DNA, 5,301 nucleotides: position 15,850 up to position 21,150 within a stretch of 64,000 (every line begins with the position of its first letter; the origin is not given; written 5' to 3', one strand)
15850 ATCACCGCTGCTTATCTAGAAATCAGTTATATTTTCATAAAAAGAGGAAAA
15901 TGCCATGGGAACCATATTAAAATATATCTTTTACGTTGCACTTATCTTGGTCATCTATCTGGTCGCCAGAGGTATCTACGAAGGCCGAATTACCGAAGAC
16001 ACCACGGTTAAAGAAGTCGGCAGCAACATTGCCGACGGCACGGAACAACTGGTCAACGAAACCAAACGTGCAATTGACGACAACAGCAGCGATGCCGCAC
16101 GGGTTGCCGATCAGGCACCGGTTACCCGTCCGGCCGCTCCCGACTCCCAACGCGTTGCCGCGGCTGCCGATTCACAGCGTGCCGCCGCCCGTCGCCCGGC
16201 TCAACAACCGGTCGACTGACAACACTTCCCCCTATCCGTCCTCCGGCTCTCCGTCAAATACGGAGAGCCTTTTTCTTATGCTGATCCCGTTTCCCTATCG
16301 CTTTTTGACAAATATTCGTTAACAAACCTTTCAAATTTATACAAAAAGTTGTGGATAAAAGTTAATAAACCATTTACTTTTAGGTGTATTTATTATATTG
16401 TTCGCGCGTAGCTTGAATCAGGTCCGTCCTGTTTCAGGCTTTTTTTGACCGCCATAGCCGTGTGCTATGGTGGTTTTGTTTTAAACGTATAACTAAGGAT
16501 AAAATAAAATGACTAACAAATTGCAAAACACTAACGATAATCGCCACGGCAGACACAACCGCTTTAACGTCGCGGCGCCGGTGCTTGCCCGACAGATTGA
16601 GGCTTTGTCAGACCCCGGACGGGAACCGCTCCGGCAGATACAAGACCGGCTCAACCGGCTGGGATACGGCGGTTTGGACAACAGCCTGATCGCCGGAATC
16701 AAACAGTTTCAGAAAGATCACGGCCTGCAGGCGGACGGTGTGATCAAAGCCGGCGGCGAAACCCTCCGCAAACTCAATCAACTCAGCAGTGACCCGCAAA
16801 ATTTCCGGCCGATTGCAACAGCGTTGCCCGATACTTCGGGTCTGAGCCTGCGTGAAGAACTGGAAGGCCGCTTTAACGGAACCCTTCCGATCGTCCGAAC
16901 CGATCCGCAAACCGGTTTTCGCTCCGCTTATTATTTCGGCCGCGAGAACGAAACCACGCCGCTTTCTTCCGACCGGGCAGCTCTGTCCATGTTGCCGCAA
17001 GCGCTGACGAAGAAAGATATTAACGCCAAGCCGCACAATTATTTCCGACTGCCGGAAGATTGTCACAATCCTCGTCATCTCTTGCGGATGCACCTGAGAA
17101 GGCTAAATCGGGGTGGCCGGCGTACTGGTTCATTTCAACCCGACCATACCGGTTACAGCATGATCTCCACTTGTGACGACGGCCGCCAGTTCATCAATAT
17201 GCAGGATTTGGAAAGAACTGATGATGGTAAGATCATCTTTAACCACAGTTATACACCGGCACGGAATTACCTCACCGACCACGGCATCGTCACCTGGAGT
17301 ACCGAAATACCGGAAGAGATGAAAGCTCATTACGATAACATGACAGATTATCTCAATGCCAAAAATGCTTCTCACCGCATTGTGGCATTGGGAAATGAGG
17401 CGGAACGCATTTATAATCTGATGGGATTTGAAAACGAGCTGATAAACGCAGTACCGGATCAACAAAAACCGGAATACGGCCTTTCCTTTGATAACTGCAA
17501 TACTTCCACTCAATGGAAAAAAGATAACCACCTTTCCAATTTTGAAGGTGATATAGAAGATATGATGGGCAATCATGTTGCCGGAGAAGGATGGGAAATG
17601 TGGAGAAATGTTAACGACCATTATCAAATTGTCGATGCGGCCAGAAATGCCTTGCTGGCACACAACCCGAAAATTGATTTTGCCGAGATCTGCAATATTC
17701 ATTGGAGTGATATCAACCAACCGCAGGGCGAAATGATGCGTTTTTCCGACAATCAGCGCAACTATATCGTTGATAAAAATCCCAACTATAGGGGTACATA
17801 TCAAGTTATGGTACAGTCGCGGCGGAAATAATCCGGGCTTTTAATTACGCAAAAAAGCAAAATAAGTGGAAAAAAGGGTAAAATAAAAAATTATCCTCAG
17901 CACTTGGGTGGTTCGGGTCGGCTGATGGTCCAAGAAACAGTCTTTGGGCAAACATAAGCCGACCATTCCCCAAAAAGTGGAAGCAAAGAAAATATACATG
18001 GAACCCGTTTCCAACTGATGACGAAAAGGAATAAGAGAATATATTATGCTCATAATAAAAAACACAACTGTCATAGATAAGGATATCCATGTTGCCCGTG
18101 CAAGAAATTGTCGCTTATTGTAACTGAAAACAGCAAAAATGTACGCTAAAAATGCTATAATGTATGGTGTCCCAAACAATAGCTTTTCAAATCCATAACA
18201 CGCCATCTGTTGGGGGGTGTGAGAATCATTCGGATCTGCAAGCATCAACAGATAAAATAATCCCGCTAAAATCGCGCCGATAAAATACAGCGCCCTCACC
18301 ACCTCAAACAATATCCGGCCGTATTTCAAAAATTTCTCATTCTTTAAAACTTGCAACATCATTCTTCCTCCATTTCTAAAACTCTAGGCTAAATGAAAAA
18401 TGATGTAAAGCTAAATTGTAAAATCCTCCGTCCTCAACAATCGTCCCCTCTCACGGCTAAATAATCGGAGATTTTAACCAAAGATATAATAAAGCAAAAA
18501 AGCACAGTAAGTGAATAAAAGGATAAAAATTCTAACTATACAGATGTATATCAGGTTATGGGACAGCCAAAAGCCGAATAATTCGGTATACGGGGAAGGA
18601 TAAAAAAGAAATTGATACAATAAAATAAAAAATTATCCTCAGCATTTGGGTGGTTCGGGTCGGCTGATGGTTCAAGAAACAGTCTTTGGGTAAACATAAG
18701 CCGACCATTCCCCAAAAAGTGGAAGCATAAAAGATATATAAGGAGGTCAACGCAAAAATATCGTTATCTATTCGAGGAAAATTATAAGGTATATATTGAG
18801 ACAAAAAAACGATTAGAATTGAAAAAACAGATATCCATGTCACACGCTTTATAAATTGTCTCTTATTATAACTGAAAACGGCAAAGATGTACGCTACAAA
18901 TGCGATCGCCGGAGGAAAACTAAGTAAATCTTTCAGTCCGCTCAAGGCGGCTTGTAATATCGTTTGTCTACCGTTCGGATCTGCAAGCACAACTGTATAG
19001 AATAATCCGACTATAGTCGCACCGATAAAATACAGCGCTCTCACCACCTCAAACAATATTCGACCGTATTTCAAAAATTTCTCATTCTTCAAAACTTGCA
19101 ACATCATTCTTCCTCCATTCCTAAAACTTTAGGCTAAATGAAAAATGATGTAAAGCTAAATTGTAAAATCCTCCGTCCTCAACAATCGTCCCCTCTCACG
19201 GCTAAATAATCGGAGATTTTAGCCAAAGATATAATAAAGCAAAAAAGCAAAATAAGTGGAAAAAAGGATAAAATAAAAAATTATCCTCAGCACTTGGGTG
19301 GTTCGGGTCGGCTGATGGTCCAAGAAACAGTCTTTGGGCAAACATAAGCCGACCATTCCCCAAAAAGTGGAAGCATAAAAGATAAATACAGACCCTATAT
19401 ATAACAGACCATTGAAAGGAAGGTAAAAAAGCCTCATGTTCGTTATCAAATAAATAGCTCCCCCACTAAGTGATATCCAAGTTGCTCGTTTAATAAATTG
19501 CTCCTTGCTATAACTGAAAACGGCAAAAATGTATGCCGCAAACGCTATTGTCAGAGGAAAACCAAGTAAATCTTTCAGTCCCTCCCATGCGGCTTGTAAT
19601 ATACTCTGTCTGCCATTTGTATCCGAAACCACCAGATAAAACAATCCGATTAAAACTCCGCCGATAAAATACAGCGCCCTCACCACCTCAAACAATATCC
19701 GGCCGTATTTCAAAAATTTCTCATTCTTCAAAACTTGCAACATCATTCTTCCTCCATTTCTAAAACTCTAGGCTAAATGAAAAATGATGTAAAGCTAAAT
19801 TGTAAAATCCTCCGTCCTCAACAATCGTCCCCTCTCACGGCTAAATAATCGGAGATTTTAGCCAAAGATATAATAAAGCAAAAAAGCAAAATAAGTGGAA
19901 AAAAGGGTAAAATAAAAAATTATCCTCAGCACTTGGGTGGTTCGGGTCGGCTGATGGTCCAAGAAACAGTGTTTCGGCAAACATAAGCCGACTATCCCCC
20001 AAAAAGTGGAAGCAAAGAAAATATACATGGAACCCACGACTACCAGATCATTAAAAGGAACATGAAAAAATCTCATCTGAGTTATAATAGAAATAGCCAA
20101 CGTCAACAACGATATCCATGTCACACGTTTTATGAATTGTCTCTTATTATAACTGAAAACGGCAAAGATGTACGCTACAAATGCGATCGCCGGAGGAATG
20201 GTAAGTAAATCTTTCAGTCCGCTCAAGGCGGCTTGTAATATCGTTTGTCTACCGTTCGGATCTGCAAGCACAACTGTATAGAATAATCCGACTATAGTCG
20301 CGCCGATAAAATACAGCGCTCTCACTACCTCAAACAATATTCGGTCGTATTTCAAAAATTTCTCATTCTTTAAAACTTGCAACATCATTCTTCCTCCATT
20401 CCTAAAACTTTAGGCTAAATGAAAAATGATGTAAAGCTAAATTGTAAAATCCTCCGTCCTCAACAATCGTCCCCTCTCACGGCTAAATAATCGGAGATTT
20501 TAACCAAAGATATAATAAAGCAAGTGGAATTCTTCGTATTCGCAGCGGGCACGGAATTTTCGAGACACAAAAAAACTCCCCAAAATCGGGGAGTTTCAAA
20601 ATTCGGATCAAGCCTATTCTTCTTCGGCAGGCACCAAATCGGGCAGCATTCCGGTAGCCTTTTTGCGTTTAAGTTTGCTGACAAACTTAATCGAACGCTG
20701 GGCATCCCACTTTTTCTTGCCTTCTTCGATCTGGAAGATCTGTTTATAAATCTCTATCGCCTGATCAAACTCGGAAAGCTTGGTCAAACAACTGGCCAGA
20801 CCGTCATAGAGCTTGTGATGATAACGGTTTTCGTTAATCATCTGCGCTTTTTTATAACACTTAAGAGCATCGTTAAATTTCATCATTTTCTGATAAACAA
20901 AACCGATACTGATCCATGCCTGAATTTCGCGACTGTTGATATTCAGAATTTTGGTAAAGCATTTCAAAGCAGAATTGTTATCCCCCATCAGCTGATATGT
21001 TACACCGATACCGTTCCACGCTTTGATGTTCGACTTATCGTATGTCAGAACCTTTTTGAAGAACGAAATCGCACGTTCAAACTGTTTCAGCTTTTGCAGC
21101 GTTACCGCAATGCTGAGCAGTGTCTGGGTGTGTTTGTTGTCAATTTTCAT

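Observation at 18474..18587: Back-to-back relics inside the array: the 3' end of a fifth paralog fused to the 3' end of a second copy of the 440-aa gene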

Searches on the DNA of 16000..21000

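Call 38: search_rna_families(source=window, start=16000, end=21000, threshold=evalue, max_evalue=1)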
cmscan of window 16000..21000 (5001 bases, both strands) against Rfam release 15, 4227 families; matches with E-value up to 1: 0.
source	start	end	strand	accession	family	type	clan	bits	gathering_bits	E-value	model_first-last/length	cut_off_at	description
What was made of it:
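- Tried and rejected: Rfam has no RNA family in 16-21 kb (call 38), so the conserved upstream block is not a known riboswitch or leader.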

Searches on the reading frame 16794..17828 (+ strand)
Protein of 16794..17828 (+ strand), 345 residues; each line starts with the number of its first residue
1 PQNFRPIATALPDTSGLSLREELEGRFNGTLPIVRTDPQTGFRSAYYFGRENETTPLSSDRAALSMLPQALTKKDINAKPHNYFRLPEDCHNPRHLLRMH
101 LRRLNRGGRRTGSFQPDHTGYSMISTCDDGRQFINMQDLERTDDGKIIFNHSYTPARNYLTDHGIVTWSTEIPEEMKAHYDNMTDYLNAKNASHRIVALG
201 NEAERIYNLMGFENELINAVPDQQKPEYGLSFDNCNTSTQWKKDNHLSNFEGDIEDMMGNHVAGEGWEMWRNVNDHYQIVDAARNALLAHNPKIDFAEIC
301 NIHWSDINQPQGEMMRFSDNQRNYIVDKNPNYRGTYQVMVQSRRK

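Call 29: find_related_loci(query=A3, collection=genome_contigs, flank=8000)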
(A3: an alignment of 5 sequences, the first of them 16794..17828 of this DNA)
Query A3 (345 aa) in genome_contigs; peptide patterns used: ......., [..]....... (x = any residue, [..] = any of these).
87 stretches matched a pattern; 1 encode a relative of the query (tblastn E <= 1e-3); 1 distinct loci.
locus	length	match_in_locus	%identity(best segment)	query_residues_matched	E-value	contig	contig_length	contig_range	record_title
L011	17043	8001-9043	71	1-345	2e-147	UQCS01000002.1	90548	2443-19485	uncultured Azospirillum sp. isolate UMGS149 genome assembly, contig: NODE_43_length_90548_cov_5.546937, whole genome sho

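Call 34: predict_structure(alignment_id=A3)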
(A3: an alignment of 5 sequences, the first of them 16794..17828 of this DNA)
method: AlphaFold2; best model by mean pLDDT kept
length: 345 residues; sequences in the alignment: 5
mean_pLDDT: 56.9   pTM: 0.56
mean pLDDT of the five models: 56.9, 53.9, 50.5, 49.6, 47.2
residues with pLDDT >= 90: 0; 70-90: 114; 50-70: 109; < 50: 122
segments of 3 or more residues with pLDDT < 50: 1-9, 50-80, 105-115, 158-170, 226-275, 306-311
pLDDT, mean of each block of 10 residues (from residue 1): 36 72 65 63 53 27 24 30 73 78 47 50 81 73 57 59 40 71 67 67 73 71 52 34 34 27 24 53 78 74 56 72 78 72 65
secondary structure, 60 per line:
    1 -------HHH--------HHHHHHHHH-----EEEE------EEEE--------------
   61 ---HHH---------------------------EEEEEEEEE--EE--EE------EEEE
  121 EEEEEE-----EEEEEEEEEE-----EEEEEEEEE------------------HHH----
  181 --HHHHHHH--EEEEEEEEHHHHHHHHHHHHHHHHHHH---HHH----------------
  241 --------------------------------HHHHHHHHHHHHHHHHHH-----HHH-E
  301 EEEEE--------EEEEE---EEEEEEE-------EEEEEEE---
elements in order: H19-27 E33-36 E43-46 E94-102 E117-126 E132-141 E147-155 H183-189 E192-199 H200-218 H273-290 E300-305 E314-318 E322-328 E336-342

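Call 35: search_protein_representatives(alignment_id=A3)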
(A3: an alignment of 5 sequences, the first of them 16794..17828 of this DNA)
Query: 5 sequences, 343 profile positions. Proteins with E-value up to 0.001 (for the whole library): 13; up to 1e-10: 5; up to 1e-30: 2. The best 13 are listed.
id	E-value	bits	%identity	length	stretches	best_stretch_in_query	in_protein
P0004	1.9e-182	622.4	-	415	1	1-341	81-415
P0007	1.2e-164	563.8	-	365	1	15-342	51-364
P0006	9.2e-19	84.1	-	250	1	1-56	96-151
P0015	9.1e-18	80.8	-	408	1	109-327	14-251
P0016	3.1e-11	59.4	-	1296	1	90-234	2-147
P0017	3.9e-10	55.7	-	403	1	89-329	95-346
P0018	9.8e-10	54.4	-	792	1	92-244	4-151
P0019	8.8e-09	51.3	-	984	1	92-244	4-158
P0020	1.0e-05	41.2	-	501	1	93-264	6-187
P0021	2.3e-05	40.0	-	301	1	93-245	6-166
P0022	1.4e-04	37.5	-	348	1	107-324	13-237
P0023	7.2e-04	35.1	-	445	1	11-50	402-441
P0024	9.5e-04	34.7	-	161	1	91-238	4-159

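Call 36: search_protein_families(library=pfam, proteins=[P0015, P0016, P0017, P0018, P0019, P0020, P0021, P0022, P0023, P0024], max_evalue=0.01)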
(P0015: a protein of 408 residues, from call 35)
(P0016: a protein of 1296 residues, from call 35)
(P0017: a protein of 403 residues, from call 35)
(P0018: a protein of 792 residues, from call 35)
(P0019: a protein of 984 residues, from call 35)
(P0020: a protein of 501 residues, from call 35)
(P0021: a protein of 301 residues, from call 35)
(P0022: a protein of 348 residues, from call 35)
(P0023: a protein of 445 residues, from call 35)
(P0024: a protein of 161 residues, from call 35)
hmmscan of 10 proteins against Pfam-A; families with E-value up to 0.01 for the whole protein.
P0015 (408 aa): 0 families

P0016 (1296 aa): 3 families
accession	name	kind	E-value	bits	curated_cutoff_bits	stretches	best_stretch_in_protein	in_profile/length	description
PF00353.25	HemolysinCabind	-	9.5e-42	140.9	23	6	1098-1133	1-36/36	RTX calcium-binding nonapeptide repeat (4 copies)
PF06594.17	HCBP_related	-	7.3e-07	29.5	21.4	1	1214-1244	1-31/42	Haemolysin-type calcium binding protein related domain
PF20579.4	LapA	-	0.0083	16.9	27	0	838-863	24-49/99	LapA domain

P0017 (403 aa): 0 families

P0018 (792 aa): 3 families
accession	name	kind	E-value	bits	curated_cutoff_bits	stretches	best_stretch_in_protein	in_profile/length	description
PF00353.25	HemolysinCabind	-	7.2e-30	103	23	4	550-582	4-36/36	RTX calcium-binding nonapeptide repeat (4 copies)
PF11259.13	DUF3060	-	1.7e-05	24.8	23.1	1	280-340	1-58/58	Protein of unknown function (DUF3060)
PF06594.17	HCBP_related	-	0.00013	22.2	21.4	1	700-744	1-40/42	Haemolysin-type calcium binding protein related domain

P0019 (984 aa): 2 families
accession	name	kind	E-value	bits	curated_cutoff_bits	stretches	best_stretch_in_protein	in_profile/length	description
PF00353.25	HemolysinCabind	-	5.3e-39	132.2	23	7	487-521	1-35/36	RTX calcium-binding nonapeptide repeat (4 copies)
PF06594.17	HCBP_related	-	0.00081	19.7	21.4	1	896-932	3-37/42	Haemolysin-type calcium binding protein related domain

P0020 (501 aa): 0 families

P0021 (301 aa): 0 families

P0022 (348 aa): 1 family
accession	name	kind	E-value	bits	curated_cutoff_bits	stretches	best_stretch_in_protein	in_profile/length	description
PF00353.25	HemolysinCabind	-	9.1e-09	35.6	23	2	313-335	10-32/36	RTX calcium-binding nonapeptide repeat (4 copies)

P0023 (445 aa): 2 families
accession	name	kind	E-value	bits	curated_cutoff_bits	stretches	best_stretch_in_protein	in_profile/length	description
PF15607.11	Ntox44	-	1.3e-06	29.2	24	1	69-174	8-104/104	Bacterial toxin 44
PF01471.23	PG_binding_1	-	0.00014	22.4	23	1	337-376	6-51/57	Putative peptidoglycan binding domain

P0024 (161 aa): 0 families
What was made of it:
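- Remote homologs of the C-domain sit at the N-terminus of RTX proteins, the class known to be exported by type I secretion (calls 35-36). The same C-domain core heads RTX proteins, which are known as exported proteins (call 36).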

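Call 40: fold_search(model_id=the predicted structure, library=pdb)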
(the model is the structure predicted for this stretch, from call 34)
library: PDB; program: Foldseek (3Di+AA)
matches with E <= 10: 373; with E <= 0.001: 0
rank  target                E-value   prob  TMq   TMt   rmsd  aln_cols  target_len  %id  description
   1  3kg6_B                3.7e-01  0.08  0.14  0.16  23.0       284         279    8  Dehydratase domain from CurF module of Curacin polyketide synthase (released 2010-01-19)
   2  6lfk_D                4.3e-01  0.07  0.13  0.08  20.8       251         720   12  Crystal structure of KatE from atypical E. coli (released 2020-12-09)
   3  1ef0_A                5.1e-01  0.06  0.09  0.08  17.5       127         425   11  CRYSTAL STRUCTURE OF PI-SCEI MINIPRECURSOR (released 2000-06-07)
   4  7zmf_A                6.3e-01  0.05  0.13  0.15  23.8       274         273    8  Dehydratase domain of module 3 from Brevibacillus Brevis orphan BGC11 (released 2022-09-21)
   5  3kg9_B                6.7e-01  0.04  0.13  0.15  21.9       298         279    8  Dehydratase domain from CurK module of Curacin polyketide synthase (released 2010-01-19)
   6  8j4r_C                7.1e-01  0.04  0.12  0.07  20.7       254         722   12  Crystal structure of eKatE (extra KatE) F413Y mutant from atypical E. coli (released 2024-04-24)
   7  5j6o                  7.5e-01  0.04  0.09  0.11  14.2       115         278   15  Crystal structure of a trans-AT PKS dehydratase domain of C0ZGQ7 from Brevibacillus brevis (released 2017-05-24)
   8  8j4r_B                7.9e-01  0.03  0.11  0.07  20.9       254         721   14  Crystal structure of eKatE (extra KatE) F413Y mutant from atypical E. coli (released 2024-04-24)
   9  6lfk_B                8.4e-01  0.05  0.13  0.08  20.8       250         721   13  Crystal structure of KatE from atypical E. coli (released 2020-12-09)
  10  1vde_A                8.4e-01  0.04  0.08  0.07  18.1       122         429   11  PI-SCEI, A HOMING ENDONUCLEASE WITH PROTEIN SPLICING ACTIVITY (released 1998-04-08)
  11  3nm7_B                1.0e+00  0.16  0.09  0.29   6.7        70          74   13  Crystal Structure of Borrelia burgdorferi Pur-alpha (released 2010-10-06)
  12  9r5y_B                1.1e+00  0.14  0.12  0.35   5.6        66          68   15  Crystal structure of the C-terminal domain of human TNC in complex with Adhiron 52 (released 2025-06-18)
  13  9x86                  1.1e+00  0.06  0.14  0.18  18.6       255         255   11  Crystal Structure of dehydratase ApmL in Amipurimycin biosynthesis (released 2026-04-08)
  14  8ttt_A                1.1e+00  0.04  0.12  0.14  16.3       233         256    6  Structure of SNX27 FERM complexed with Fam21A repeat 15 (1124-1140) (released 2024-08-21)
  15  1gpp                  1.1e+00  0.03  0.09  0.11  16.6       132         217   10  Crystal structure of the S.cerevisiae Homing Endonuclease PI-SceI Domain I (released 2002-09-19)
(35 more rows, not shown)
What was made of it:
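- Tried and rejected: First structure model (5 sequences) was too poor to use (pLDDT 57, calls 34, 40).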

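Call 42: search_protein_families(library=phrogs, proteins=[P0023], max_evalue=0.01)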
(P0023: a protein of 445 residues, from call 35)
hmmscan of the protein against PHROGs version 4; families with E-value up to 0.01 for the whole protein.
P0023 (445 aa): 0 families

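Call 62: search_protein_families(library=ncbifam, proteins=[P0015, P0023], max_evalue=0.01)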
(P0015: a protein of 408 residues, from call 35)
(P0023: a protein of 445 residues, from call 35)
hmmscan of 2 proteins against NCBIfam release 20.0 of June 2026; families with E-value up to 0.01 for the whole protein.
P0015 (408 aa): 0 families

P0023 (445 aa): 1 family
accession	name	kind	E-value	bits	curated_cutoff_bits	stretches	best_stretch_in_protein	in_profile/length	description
NF042931.1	SAG1386_EF1546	equivalog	0.002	18.2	80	1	212-238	116-142/158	SAG1386/EF1546 family surface-associated protein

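Call 72: find_related_loci(query=A3, collection=viral_contigs, flank=6000)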
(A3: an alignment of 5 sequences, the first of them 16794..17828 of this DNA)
Query A3 (345 aa) in viral_contigs; peptide patterns used: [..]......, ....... (x = any residue, [..] = any of these).
71 stretches matched a pattern, but none encodes a relative of the query by tblastn (E <= 1e-3).
